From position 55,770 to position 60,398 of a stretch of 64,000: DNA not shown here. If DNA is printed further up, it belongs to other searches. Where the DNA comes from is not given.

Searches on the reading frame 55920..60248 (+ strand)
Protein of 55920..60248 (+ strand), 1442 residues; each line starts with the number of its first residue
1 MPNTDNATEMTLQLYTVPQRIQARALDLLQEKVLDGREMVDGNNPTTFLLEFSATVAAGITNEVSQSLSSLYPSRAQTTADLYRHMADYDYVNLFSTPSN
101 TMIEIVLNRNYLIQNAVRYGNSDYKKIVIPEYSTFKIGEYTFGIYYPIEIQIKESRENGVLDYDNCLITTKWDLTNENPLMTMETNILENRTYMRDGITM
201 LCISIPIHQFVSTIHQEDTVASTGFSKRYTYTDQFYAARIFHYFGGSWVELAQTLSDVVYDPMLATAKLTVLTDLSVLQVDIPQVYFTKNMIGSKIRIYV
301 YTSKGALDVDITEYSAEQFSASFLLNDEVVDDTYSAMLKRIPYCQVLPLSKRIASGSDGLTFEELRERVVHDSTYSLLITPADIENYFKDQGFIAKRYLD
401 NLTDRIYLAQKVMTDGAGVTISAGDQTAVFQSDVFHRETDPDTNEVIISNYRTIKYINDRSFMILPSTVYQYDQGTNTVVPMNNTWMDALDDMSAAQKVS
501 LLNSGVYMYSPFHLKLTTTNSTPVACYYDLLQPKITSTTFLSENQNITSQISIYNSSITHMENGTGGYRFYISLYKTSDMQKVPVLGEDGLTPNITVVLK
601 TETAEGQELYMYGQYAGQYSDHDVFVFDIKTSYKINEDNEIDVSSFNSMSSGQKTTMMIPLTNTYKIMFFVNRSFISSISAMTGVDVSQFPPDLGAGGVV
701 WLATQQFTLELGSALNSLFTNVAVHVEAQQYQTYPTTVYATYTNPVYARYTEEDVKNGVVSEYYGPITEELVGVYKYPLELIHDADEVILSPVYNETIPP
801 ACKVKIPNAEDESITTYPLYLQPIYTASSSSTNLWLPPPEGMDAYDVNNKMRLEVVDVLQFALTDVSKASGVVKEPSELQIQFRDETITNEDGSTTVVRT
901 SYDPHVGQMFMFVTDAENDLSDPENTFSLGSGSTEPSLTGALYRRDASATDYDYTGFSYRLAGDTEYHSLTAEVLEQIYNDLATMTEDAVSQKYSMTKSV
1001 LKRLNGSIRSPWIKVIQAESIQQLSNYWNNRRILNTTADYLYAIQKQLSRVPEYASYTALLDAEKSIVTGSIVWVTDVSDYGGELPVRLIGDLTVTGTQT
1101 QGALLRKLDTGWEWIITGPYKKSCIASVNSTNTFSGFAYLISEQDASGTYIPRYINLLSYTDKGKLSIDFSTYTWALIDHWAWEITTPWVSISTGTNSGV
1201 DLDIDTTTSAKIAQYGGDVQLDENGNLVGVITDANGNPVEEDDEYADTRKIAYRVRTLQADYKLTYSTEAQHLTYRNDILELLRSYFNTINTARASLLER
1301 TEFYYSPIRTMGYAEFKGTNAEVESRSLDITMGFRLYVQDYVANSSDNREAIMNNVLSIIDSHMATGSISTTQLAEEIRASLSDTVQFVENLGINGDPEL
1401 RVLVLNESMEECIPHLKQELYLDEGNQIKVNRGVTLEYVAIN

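Call 11: search_protein_families(library=phrogs, proteins=[window:55920-60248:+], max_evalue=0.00001)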
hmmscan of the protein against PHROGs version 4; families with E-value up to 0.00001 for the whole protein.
window:55920-60248:+ (1442 aa): 1 family
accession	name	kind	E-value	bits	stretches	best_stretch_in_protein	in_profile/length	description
phrog_3248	-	unknown function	6.7e-161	538.2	2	8-753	7-721/970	-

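Call 68: search_protein_families(library=pfam, proteins=[window:55920-60248:+], max_evalue=0.001)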
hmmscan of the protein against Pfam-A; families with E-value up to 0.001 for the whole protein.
window:55920-60248:+ (1442 aa): 0 families
